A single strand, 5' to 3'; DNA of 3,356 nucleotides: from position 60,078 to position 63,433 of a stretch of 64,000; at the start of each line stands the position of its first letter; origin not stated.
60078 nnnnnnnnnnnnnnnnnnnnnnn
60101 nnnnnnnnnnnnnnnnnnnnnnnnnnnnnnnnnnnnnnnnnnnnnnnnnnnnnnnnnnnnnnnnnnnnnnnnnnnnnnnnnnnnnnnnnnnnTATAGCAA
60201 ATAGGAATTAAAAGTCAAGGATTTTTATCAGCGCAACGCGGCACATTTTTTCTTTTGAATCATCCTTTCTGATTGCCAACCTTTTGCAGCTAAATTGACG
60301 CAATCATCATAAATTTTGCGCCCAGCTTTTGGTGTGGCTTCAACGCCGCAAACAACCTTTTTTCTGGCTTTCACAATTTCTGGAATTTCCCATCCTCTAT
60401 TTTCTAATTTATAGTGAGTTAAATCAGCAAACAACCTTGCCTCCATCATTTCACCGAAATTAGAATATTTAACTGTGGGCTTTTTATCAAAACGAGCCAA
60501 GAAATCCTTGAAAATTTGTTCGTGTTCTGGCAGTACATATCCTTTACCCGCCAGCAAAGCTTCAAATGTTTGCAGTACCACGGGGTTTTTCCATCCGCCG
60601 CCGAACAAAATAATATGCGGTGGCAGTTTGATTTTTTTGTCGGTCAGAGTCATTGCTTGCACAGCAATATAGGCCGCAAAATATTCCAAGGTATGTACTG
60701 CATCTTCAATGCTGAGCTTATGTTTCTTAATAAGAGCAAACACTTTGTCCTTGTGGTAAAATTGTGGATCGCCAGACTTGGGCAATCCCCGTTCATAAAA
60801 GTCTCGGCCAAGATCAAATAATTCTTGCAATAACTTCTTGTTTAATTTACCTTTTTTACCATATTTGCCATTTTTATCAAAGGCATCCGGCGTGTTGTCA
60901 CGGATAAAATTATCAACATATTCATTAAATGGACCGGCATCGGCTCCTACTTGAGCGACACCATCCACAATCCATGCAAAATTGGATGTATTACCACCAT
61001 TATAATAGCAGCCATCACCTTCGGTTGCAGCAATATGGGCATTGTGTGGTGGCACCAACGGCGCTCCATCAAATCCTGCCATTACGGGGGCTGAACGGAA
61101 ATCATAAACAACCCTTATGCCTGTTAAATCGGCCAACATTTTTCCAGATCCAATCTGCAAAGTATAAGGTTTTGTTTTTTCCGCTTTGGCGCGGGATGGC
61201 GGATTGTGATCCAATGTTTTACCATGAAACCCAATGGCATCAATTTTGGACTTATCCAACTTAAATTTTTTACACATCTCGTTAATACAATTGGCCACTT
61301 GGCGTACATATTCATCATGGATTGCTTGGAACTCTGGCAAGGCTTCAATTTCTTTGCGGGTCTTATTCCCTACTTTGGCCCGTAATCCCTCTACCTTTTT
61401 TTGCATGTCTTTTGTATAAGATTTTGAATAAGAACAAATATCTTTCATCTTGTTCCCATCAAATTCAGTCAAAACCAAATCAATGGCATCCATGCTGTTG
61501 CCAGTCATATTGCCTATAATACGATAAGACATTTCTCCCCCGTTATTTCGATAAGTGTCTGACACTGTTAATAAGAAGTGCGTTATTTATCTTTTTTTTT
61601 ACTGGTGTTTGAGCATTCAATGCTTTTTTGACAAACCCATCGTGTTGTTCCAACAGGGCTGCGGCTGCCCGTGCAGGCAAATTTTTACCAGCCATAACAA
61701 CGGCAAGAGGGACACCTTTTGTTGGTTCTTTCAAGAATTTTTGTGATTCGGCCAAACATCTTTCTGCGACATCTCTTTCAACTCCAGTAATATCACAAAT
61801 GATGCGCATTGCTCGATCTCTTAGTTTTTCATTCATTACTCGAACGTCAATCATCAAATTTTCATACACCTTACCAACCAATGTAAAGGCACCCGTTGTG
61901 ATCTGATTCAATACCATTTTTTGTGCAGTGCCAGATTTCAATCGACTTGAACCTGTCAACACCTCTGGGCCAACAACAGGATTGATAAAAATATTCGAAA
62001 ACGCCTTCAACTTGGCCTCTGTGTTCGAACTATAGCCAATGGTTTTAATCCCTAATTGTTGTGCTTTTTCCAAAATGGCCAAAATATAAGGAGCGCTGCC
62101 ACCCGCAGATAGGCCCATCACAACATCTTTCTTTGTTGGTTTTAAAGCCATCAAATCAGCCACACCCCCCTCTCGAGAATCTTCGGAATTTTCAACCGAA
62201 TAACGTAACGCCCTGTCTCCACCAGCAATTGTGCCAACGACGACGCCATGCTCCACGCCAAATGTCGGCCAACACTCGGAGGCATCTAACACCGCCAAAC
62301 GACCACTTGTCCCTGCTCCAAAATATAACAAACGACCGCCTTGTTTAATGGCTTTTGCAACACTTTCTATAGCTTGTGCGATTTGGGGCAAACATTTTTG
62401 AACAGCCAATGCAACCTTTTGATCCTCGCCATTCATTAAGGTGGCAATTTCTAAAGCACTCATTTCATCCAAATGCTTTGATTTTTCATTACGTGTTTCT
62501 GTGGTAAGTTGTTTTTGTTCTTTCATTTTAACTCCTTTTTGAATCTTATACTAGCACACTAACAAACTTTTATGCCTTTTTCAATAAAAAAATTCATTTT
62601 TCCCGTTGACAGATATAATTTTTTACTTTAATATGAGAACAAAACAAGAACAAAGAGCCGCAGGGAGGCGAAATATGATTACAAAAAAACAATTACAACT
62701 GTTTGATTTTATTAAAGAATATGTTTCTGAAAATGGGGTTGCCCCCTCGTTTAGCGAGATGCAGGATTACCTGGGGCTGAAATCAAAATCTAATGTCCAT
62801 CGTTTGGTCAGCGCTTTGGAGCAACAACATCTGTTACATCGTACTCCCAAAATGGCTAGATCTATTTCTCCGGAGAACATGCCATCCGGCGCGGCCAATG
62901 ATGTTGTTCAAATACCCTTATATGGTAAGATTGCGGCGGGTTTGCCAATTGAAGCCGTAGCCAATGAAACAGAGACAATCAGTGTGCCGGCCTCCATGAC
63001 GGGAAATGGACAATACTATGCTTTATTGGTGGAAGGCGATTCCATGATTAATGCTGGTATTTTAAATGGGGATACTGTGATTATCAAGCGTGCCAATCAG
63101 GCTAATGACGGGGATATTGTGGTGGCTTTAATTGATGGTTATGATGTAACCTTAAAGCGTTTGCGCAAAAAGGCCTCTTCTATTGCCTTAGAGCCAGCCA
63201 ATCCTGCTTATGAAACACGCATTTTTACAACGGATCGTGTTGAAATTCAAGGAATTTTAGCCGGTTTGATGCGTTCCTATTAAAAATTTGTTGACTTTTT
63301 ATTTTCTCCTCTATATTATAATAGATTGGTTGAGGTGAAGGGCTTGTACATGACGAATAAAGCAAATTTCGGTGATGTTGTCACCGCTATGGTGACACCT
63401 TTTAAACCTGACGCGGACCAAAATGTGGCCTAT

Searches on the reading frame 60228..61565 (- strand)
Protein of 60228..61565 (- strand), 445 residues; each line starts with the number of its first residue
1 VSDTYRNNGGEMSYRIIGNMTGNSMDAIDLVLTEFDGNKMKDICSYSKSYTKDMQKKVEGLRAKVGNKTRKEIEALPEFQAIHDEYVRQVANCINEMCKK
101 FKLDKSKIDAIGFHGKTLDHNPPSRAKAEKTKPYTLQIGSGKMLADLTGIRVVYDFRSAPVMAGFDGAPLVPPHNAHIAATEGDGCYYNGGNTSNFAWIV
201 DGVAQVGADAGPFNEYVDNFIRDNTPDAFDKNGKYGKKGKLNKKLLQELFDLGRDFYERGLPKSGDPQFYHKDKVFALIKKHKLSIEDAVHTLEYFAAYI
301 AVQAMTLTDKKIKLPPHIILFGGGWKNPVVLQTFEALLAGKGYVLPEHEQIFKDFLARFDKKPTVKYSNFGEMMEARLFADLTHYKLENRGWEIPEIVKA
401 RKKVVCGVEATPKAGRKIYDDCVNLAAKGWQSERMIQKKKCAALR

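Call 46: search_protein_families(library=pfam, proteins=[window:60228-61565:-], max_evalue=0.001)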
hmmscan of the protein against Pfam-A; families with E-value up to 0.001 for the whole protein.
window:60228-61565:- (445 aa): 1 family
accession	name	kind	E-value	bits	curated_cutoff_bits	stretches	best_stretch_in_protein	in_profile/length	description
PF03702.20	AnmK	-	1.8e-51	175.8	24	1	15-340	2-313/367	Anhydro-N-acetylmuramic acid kinase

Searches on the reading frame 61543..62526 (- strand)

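Call 46: search_protein_families(library=pfam, proteins=[window:61543-62526:-], max_evalue=0.001)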
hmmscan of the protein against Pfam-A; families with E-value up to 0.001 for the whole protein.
window:61543-62526:- (327 aa): 4 families
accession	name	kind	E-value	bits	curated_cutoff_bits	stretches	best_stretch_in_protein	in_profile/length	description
PF22645.1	GKRP_SIS_N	-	3.1e-21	75.7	27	1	48-153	1-110/113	Glucokinase regulatory protein N-terminal SIS domain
PF13580.11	SIS_2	-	3.7e-11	43.7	27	1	47-167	19-138/138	SIS domain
PF20741.3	GKRP-like_C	-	3.2e-09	37.7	27.7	1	222-261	1-40/100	C-terminal lid domain of glucokinase regulatory protein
PF22198.1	GKRP_SIS_2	-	2e-06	28.1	27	1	48-104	6-62/191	Glucokinase regulatory protein, second SIS domain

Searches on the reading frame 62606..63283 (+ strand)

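Call 46: search_protein_families(library=pfam, proteins=[window:62606-63283:+], max_evalue=0.001)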
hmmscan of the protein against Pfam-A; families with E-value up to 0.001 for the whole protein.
window:62606-63283:+ (225 aa): 2 families
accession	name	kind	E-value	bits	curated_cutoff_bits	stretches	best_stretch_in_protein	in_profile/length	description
PF00717.28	Peptidase_S24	-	4.7e-32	110.5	23.3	1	104-217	1-114/116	Peptidase S24-like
PF01726.22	LexA_DNA_bind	-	7.4e-13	48.5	23.7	1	25-85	4-64/65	LexA DNA binding domain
